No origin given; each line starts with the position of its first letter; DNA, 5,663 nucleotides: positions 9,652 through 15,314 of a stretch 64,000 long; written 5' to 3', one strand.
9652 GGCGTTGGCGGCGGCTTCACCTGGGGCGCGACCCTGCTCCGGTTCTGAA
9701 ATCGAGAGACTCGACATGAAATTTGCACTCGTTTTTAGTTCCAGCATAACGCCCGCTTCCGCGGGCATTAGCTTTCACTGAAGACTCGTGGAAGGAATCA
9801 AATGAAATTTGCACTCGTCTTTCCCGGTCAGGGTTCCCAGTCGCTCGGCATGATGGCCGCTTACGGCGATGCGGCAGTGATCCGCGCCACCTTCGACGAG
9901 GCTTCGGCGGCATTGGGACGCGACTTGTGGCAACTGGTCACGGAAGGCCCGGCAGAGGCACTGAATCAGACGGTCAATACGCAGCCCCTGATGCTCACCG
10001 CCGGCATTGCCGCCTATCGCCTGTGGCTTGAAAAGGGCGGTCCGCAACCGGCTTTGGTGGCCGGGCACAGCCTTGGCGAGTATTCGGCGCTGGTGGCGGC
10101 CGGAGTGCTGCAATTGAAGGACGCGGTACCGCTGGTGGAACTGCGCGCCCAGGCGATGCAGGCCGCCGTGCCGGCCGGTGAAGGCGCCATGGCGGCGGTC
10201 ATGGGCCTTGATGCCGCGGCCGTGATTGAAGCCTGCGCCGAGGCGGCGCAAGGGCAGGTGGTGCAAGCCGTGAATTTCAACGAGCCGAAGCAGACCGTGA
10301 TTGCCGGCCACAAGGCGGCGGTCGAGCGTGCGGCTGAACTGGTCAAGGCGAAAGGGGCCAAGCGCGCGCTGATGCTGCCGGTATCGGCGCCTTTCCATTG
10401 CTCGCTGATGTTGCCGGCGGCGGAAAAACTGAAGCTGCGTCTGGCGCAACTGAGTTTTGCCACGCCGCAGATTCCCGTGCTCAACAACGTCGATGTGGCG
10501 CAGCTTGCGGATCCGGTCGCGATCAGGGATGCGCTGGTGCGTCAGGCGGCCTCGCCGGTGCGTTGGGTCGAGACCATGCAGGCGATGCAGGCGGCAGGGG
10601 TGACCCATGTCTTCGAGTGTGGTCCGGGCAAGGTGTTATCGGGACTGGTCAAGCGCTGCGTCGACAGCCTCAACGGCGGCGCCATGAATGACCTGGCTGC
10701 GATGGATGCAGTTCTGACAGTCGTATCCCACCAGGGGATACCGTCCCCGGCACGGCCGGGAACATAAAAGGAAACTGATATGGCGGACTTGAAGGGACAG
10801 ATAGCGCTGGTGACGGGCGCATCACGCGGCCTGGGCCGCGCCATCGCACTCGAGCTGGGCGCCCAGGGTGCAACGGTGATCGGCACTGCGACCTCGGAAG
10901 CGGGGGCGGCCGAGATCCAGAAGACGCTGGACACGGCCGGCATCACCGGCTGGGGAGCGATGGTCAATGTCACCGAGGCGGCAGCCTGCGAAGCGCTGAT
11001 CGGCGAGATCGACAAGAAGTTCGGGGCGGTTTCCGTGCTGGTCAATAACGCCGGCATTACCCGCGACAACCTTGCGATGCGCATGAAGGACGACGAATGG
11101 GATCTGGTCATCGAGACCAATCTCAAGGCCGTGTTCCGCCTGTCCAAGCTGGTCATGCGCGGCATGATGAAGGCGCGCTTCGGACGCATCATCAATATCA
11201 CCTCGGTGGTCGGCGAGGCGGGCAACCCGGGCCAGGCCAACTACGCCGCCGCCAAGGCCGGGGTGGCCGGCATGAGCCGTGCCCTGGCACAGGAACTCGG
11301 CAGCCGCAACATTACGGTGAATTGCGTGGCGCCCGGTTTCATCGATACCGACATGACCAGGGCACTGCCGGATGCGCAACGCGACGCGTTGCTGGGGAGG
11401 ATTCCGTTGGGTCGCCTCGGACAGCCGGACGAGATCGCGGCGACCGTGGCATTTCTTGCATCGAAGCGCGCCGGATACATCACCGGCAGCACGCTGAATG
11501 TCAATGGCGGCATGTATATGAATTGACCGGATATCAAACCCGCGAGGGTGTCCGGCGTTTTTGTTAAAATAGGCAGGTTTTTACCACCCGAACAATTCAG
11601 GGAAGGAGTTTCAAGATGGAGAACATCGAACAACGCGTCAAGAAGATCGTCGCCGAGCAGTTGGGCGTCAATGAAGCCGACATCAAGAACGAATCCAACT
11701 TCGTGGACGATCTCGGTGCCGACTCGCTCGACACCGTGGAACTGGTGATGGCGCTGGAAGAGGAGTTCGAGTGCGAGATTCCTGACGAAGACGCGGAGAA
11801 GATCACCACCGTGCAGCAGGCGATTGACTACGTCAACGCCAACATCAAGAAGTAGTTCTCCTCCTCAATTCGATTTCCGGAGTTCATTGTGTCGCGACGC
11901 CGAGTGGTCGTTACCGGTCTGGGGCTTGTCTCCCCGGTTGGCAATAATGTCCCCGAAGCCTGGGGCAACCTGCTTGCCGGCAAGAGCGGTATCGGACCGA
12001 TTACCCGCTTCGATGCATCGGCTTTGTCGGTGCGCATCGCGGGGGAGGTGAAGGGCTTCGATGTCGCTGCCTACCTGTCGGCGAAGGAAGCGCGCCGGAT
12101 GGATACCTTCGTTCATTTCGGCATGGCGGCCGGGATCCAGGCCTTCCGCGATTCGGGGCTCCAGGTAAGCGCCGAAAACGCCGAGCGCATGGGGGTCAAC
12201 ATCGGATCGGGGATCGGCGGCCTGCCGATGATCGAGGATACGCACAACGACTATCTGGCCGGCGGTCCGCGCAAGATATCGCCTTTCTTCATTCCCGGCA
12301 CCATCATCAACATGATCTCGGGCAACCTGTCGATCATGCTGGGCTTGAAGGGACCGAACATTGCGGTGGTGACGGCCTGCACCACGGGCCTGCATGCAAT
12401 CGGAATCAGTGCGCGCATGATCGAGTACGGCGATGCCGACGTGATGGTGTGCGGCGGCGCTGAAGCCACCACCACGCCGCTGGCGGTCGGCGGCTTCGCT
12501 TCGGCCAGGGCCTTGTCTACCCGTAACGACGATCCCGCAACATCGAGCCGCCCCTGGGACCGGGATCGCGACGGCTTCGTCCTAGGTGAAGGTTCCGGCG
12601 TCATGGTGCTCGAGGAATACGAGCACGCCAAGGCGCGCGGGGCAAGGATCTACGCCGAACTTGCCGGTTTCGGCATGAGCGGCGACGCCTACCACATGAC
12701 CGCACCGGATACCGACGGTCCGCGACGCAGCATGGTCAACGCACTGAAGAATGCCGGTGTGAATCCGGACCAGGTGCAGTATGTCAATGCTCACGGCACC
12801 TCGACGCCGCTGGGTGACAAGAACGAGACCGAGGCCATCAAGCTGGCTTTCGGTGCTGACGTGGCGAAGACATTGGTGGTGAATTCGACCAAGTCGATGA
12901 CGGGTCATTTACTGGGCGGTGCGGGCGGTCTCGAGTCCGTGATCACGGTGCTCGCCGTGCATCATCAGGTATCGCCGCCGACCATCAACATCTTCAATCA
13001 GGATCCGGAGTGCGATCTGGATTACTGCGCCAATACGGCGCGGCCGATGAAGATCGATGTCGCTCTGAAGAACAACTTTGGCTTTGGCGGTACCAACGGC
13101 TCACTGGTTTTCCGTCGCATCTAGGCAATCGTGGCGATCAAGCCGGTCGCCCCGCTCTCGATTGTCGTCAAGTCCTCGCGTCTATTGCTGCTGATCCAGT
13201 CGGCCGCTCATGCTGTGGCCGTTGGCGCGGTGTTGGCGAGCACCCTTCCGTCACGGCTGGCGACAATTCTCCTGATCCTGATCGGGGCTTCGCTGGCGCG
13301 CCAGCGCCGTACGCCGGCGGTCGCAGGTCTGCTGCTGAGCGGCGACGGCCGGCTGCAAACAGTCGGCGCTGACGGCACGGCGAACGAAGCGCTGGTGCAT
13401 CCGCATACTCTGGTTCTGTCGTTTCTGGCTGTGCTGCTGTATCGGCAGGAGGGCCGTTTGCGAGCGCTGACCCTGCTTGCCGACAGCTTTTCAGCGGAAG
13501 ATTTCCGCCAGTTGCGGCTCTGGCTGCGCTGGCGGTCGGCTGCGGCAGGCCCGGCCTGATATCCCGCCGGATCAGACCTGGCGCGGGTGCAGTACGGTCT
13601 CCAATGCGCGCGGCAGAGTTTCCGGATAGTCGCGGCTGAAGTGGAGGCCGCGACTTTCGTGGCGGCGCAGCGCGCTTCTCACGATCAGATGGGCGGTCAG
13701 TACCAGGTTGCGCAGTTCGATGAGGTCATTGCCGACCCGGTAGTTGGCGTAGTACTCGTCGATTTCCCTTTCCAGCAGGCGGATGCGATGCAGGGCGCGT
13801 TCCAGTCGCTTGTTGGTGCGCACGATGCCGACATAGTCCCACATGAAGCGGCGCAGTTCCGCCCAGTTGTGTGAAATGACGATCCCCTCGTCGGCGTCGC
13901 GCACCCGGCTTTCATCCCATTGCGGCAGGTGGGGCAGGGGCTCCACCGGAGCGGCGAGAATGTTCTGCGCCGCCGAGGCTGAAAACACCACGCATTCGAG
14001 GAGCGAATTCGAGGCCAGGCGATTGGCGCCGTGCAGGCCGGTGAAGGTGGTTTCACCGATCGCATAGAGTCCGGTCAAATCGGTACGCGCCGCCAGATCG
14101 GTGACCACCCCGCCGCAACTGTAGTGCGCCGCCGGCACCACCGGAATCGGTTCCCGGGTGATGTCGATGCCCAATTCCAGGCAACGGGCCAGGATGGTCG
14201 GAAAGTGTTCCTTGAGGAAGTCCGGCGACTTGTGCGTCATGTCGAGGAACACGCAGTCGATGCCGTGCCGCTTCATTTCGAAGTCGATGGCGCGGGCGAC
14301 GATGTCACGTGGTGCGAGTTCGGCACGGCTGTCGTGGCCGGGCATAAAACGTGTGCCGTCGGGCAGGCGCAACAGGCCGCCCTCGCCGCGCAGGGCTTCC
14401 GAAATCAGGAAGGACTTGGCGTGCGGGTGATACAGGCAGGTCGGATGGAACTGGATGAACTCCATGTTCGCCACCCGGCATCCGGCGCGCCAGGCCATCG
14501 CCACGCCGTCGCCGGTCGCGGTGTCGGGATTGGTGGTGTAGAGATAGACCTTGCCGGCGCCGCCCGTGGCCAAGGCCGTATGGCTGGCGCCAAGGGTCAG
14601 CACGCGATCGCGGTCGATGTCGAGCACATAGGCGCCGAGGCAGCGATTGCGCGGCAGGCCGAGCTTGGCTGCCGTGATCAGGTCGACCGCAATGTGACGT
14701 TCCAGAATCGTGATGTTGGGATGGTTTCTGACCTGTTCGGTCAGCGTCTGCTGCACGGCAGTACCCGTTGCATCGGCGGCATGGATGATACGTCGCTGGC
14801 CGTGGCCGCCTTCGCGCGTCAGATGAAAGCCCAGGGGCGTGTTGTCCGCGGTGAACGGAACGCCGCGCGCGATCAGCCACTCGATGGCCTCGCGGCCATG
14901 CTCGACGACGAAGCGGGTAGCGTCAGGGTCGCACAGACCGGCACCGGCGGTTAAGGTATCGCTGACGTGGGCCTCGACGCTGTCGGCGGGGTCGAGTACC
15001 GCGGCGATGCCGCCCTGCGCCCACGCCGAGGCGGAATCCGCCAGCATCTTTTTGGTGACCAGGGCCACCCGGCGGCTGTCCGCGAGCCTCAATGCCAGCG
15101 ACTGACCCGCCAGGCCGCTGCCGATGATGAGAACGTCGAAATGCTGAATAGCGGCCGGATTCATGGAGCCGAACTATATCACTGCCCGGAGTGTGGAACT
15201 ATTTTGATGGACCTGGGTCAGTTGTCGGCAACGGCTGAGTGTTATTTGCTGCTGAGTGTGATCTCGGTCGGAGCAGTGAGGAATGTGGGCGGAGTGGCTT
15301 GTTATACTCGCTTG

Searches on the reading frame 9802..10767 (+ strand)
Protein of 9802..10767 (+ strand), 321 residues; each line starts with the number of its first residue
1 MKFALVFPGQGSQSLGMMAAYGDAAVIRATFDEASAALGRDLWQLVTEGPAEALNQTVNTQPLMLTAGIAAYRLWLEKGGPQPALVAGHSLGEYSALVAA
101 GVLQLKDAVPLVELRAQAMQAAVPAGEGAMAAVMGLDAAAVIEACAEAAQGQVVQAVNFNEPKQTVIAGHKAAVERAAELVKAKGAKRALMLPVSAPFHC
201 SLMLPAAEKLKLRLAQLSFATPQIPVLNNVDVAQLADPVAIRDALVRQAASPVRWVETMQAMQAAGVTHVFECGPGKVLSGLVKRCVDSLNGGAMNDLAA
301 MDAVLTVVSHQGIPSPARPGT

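Call 12: search_protein_families(library=ncbifam, proteins=[window:9802-10767:+], max_evalue=0.00001)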
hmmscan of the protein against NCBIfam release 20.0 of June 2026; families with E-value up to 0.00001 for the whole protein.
window:9802-10767:+ (321 aa): 8 families
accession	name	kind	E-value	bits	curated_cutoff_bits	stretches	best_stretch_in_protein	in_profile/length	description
TIGR00128.1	fabD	equivalog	2.9e-105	351.9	260.9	1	1-288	1-288/290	ACP S-malonyltransferase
TIGR03131.1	malonate_mdcH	equivalog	3.4e-70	236.8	297.9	1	4-306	2-295/297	malonate decarboxylase subunit epsilon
NF045894.1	PKS_plus_SDR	equivalog_domain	8.8e-49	166.1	1740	1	2-288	531-816/1515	type I polyketide synthase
TIGR02813.1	omega_3_PfaA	subfamily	2.8e-33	113.9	1010.1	1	51-287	644-880/2582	polyketide-type polyunsaturated fatty acid synthase PfaA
NF037940.1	PKS_MbtD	equivalog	1.8e-19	69.3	1150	1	3-272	92-359/978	mycobactin polyketide synthase MbtD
NF037941.1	PKS_NbtC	equivalog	3e-19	68.5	1150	1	2-214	96-307/1027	nocobactin polyketide synthase NbtC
NF041183.1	Pks2_ls1_myc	equivalog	1.3e-14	52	2400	1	6-301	536-827/2086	sulfolipid-1 biosynthesis phthioceranic/hydroxyphthioceranic acid synthase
NF040607.1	mycolic_Pks13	equivalog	1.6e-13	49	2100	1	6-278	668-945/1680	polyketide synthase Pks13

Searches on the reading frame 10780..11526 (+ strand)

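Call 12: search_protein_families(library=ncbifam, proteins=[window:10780-11526:+], max_evalue=0.00001)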
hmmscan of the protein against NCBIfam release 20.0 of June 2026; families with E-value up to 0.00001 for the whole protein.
window:10780-11526:+ (248 aa): 225 families (the best 25 are shown)
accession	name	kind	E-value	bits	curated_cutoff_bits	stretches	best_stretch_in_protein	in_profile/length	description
NF004197.0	PRK05653.1-1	equivalog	2.7e-123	410.4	332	1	3-247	4-248/249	3-oxoacyl-ACP reductase FabG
TIGR01830.1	3oxo_ACP_reduc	equivalog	2.1e-99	332.1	297.75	1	9-246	1-239/239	3-oxoacyl-[acyl-carrier-protein] reductase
NF009466.0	PRK12826.1-2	subfamily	9e-88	293.9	222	1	6-248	3-247/248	3-oxoacyl-ACP reductase FabG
NF004199.0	PRK05653.1-4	equivalog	2.2e-83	279.6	301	1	3-247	2-247/247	3-oxoacyl-ACP reductase FabG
TIGR01829.1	AcAcCoA_reduct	subfamily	8.2e-81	271.2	302.1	1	7-247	1-242/242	acetoacetyl-CoA reductase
NF009464.0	PRK12824.1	subfamily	7.5e-80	268.1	269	1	7-248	3-245/245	3-oxoacyl-ACP reductase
NF009547.0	PRK12936.1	subfamily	3.2e-77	259.4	436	1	1-247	1-244/245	3-ketoacyl-(acyl-carrier-protein) reductase NodG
NF004198.0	PRK05653.1-3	equivalog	3.9e-76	255.8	296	1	3-247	4-248/248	3-oxoacyl-ACP reductase FabG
NF053542.1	FlxB_rubin_SDR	equivalog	4.6e-74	249.2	340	1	8-245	2-239/239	flexirubin biosynthesis SDR family reductase FlxB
NF004200.0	PRK05653.1-5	equivalog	3.5e-71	239.6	273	1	8-245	4-241/242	3-oxoacyl-ACP reductase FabG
NF040605.2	mycolic_FabG1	exception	3.3e-70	236.6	420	1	9-247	4-231/233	3-oxoacyl-ACP reductase FabG1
NF009546.0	PRK12935.1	equivalog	3.2e-64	216.9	418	1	1-247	1-247/247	acetoacetyl-CoA reductase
NF005559.1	PRK07231.1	subfamily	4.5e-64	216.3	215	1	4-246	2-248/249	glucose 1-dehydrogenase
NF006110.0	PRK08261.1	equivalog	4.1e-63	213.8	410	1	4-244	212-449/454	3-oxoacyl-ACP reductase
TIGR01831.1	fabG_rel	equivalog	8.3e-61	205.4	338.85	1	10-245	2-238/239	3-ketoacyl-ACP reductase FabG2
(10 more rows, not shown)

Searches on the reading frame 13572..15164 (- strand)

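Call 12: search_protein_families(library=ncbifam, proteins=[window:13572-15164:-], max_evalue=0.00001)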
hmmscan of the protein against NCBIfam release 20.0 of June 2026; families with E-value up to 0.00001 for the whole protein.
window:13572-15164:- (530 aa): 29 families (the best 25 are shown)
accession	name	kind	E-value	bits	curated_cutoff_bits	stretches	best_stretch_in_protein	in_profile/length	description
NF006567.0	PRK09077.1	equivalog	3.9e-284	942.8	629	1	5-529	5-534/537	L-aspartate oxidase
TIGR00551.1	nadB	equivalog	3.2e-195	649.5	452.75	1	8-514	2-489/489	L-aspartate oxidase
NF005867.0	PRK07804.1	equivalog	1.2e-160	535.4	639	1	7-521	17-524/548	L-aspartate oxidase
NF005636.0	PRK07395.1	subfamily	2e-157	524.8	723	1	5-518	9-539/560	L-aspartate oxidase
NF005701.0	PRK07512.1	equivalog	3.3e-142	474.5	528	1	7-525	8-495/516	L-aspartate oxidase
NF005978.0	PRK08071.1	equivalog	1.5e-133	445.9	621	1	8-516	3-493/514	L-aspartate oxidase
NF004900.0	PRK06263.1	equivalog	1.6e-113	380.2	718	1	8-522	7-530/546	fumarate reductase (CoM/CoB) subunit TfrA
NF004820.0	PRK06175.1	equivalog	4.8e-111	371.7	472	1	8-402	4-383/433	L-aspartate oxidase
TIGR01812.1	sdhA_frdA_Gneg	subfamily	4.1e-109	365.6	567.3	1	10-515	1-530/568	succinate dehydrogenase or fumarate reductase, flavoprotein subunit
NF004724.0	PRK06069.1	subfamily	2.5e-95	319.8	826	1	8-515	5-539/577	succinate dehydrogenase/fumarate reductase flavoprotein subunit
TIGR01816.1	sdhA_forward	equivalog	3.6e-87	292.9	727.35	1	8-515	2-539/584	succinate dehydrogenase flavoprotein subunit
NF004613.0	PRK05945.1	equivalog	6.1e-84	282.6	824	1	7-515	2-537/575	succinate dehydrogenase/fumarate reductase flavoprotein subunit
NF005037.0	PRK06452.1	equivalog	2.4e-81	274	862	1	8-515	5-528/566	succinate dehydrogenase flavoprotein subunit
NF006686.0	PRK09231.1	equivalog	2.5e-80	270.7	854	1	8-512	5-537/598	fumarate reductase (quinol) flavoprotein subunit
NF005866.0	PRK07803.1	equivalog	1.8e-77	261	819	2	6-274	6-284/631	fumarate reductase/succinate dehydrogenase flavoprotein subunit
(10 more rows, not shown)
